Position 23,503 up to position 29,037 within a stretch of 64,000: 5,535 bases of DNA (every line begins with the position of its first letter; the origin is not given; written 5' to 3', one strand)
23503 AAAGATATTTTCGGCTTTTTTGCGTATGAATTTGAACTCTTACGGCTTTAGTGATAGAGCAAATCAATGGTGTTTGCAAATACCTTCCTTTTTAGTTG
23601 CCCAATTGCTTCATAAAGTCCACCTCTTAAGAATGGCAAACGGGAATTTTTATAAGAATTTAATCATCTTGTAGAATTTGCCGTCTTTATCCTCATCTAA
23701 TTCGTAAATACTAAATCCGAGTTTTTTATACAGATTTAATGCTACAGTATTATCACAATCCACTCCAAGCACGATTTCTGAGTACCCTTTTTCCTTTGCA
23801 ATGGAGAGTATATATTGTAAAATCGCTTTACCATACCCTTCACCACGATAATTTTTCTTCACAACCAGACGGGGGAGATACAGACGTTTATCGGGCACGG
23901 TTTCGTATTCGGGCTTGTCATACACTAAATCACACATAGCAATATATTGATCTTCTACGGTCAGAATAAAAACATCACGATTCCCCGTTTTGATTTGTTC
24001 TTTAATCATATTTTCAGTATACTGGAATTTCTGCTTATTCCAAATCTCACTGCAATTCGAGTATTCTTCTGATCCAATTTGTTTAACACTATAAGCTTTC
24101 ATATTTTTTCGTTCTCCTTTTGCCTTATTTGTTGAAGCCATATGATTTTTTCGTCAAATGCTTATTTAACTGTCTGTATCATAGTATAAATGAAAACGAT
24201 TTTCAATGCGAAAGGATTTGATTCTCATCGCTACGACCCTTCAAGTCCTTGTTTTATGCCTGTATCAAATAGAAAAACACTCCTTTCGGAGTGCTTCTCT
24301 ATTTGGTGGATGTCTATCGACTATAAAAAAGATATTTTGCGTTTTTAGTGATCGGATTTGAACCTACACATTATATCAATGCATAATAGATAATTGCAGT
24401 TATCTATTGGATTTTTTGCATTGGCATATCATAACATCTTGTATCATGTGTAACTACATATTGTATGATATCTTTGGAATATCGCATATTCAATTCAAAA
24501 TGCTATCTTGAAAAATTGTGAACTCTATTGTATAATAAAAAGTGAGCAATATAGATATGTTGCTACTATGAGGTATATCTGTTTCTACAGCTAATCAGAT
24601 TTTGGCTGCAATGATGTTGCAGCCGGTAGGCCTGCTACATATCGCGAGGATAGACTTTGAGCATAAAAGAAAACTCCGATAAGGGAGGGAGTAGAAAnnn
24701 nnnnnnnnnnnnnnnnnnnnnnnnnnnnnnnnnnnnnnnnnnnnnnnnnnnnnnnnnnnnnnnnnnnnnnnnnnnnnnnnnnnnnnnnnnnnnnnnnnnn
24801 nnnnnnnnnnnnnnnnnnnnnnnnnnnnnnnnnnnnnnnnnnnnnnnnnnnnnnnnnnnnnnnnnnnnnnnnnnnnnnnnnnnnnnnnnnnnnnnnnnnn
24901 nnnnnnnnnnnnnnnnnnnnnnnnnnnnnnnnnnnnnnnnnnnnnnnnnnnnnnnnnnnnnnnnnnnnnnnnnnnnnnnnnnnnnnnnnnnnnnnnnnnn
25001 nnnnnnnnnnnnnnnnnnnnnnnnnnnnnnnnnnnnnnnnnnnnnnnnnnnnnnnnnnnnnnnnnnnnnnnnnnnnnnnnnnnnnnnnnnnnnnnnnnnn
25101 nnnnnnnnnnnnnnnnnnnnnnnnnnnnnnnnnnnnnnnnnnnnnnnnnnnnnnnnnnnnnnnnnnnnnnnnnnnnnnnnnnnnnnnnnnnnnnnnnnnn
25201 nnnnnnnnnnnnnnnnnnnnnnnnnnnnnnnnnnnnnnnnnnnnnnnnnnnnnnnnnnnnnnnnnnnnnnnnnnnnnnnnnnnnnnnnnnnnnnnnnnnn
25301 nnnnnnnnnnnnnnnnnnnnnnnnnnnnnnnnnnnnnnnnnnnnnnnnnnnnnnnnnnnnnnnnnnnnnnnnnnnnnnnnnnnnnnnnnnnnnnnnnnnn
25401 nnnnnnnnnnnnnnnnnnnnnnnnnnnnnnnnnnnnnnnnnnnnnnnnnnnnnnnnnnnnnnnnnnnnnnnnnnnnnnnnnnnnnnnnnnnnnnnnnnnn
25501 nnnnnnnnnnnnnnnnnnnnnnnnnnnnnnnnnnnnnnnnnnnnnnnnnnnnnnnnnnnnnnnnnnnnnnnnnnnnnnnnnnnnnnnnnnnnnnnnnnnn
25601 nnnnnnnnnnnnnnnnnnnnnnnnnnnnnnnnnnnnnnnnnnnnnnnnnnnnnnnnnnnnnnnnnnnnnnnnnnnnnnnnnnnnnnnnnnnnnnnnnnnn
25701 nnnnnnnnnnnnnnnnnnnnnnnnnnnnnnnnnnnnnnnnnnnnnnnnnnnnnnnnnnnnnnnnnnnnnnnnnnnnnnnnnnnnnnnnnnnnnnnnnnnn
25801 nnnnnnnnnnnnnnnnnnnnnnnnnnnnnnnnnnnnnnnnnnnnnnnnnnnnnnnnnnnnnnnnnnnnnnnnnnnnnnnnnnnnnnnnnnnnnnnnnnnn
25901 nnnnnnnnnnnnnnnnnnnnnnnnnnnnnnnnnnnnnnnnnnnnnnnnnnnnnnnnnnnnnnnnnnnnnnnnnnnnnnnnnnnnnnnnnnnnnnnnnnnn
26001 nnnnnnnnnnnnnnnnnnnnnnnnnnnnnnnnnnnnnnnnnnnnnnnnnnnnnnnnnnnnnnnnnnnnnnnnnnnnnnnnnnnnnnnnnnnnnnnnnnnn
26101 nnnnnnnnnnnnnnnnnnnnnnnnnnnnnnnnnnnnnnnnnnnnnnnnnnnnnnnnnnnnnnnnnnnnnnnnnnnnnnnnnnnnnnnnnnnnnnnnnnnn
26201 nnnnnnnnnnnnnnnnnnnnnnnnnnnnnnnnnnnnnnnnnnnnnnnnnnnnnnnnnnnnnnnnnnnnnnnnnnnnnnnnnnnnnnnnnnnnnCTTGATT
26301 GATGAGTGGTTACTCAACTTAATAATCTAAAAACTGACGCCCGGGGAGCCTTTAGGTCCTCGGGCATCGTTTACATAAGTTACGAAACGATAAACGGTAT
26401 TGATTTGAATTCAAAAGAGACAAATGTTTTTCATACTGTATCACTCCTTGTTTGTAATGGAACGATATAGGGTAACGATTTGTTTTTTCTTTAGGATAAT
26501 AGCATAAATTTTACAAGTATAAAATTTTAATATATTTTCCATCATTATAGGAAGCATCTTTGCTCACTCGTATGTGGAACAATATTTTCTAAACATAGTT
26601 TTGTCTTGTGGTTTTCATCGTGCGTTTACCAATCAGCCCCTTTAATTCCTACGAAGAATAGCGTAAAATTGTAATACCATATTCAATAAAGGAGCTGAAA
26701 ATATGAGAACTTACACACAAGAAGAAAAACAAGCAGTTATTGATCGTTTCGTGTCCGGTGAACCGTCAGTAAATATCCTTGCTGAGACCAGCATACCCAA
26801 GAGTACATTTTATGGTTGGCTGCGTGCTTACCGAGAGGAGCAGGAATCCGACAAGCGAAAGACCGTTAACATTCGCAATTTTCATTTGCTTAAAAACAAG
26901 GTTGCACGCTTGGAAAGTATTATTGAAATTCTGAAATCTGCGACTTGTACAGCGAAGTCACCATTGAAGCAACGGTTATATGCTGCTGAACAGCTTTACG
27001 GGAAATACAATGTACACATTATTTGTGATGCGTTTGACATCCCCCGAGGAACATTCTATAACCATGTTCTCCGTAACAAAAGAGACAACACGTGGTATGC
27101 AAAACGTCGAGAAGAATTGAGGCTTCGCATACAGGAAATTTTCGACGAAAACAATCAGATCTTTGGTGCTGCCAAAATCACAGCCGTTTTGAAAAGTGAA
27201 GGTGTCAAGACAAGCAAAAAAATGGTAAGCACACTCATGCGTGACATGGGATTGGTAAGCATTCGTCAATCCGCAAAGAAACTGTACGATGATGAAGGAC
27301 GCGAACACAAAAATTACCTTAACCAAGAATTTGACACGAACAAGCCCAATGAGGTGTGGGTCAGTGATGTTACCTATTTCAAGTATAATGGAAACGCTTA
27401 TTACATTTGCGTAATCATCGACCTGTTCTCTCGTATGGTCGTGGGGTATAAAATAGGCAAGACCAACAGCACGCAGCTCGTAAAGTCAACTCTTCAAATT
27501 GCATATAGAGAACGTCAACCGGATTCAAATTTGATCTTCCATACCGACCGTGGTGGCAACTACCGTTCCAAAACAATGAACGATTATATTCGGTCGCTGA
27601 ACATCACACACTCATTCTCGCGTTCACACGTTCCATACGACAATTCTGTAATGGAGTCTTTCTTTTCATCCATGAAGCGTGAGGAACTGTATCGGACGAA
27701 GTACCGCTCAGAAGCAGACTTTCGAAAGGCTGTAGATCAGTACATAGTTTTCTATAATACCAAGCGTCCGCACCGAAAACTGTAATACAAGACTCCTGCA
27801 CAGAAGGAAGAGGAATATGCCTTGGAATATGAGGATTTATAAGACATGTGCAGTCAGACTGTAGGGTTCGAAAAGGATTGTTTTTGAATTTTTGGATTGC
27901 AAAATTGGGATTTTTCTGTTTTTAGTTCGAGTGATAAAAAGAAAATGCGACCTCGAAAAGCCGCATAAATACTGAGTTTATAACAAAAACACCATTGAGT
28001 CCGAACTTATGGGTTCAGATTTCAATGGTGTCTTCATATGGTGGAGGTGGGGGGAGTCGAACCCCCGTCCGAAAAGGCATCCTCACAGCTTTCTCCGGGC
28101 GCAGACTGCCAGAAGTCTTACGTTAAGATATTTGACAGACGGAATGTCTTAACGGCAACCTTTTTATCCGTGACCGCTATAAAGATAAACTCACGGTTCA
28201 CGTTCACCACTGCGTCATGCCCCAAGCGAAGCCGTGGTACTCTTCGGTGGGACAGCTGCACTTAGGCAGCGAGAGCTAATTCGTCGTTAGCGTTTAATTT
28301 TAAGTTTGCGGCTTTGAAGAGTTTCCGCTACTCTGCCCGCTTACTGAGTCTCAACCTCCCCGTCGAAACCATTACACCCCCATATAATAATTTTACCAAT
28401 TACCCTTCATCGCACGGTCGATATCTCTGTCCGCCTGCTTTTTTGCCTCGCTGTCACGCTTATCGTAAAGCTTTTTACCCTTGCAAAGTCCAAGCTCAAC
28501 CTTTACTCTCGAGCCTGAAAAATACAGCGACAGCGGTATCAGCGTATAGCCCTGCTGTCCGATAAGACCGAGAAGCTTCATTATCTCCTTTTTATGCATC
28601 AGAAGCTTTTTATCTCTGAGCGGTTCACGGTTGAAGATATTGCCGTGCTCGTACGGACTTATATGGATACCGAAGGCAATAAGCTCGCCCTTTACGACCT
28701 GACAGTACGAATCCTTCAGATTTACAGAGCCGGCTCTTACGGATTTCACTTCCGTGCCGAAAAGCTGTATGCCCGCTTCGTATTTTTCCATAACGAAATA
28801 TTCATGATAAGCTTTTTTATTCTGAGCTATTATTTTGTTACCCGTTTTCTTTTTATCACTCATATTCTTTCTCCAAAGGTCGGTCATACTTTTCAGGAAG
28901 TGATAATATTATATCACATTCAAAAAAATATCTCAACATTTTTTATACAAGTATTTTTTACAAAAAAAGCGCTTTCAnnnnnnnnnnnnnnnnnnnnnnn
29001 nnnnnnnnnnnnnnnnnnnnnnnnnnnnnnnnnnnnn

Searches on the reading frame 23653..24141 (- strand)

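Call 29: search_protein_families(library=pfam, proteins=[window:23653-24141:-], max_evalue=0.00001)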
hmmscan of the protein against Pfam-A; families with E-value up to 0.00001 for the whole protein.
window:23653-24141:- (163 aa): 5 families
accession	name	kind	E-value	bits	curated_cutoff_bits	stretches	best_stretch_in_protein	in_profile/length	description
PF00583.31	Acetyltransf_1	-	7.4e-17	62.1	20.7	1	32-143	14-116/116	Acetyltransferase (GNAT) family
PF13508.13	Acetyltransf_7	-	4.1e-13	49.9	27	1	55-144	3-83/84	Acetyltransferase (GNAT) domain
PF13673.13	Acetyltransf_10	-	2.6e-10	40.8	23.6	1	39-154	13-118/128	Acetyltransferase (GNAT) domain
PF13420.13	Acetyltransf_4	-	1.7e-06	28.6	24.3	1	35-146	30-137/155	Acetyltransferase (GNAT) domain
PF08445.16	FR47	-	3.5e-06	27.3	22.1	1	89-146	24-80/86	FR47-like protein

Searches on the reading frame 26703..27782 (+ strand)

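Call 29: search_protein_families(library=pfam, proteins=[window:26703-27782:+], max_evalue=0.00001)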
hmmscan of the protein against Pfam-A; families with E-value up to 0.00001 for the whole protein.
window:26703-27782:+ (360 aa): 4 families
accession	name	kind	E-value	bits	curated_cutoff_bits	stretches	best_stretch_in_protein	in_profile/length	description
PF00665.32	rve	-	2.9e-25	88.9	32.6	1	213-309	2-100/102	Integrase core domain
PF13683.12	rve_3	-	6.7e-13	48.6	26.5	1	300-360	2-62/67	Integrase core domain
PF13276.12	HTH_21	-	1.2e-12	48.3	28.1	1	135-189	2-57/60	HTH-like domain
PF13333.12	rve_2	-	9.4e-08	32.5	22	1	318-360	1-43/56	Integrase core domain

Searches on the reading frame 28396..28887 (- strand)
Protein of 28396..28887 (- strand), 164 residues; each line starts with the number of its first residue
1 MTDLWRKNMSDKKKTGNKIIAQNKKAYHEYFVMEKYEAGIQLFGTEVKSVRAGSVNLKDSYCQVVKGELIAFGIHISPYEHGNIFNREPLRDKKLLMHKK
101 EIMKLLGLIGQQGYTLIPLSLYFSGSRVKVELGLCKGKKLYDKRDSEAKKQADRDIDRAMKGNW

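Call 29: search_protein_families(library=pfam, proteins=[window:28396-28887:-], max_evalue=0.00001)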
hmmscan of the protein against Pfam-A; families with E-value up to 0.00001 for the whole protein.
window:28396-28887:- (164 aa): 1 family
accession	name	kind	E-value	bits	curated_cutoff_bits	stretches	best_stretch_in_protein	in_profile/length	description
PF01668.23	SmpB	-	1.4e-60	203.8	27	1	20-161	1-142/143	SmpB protein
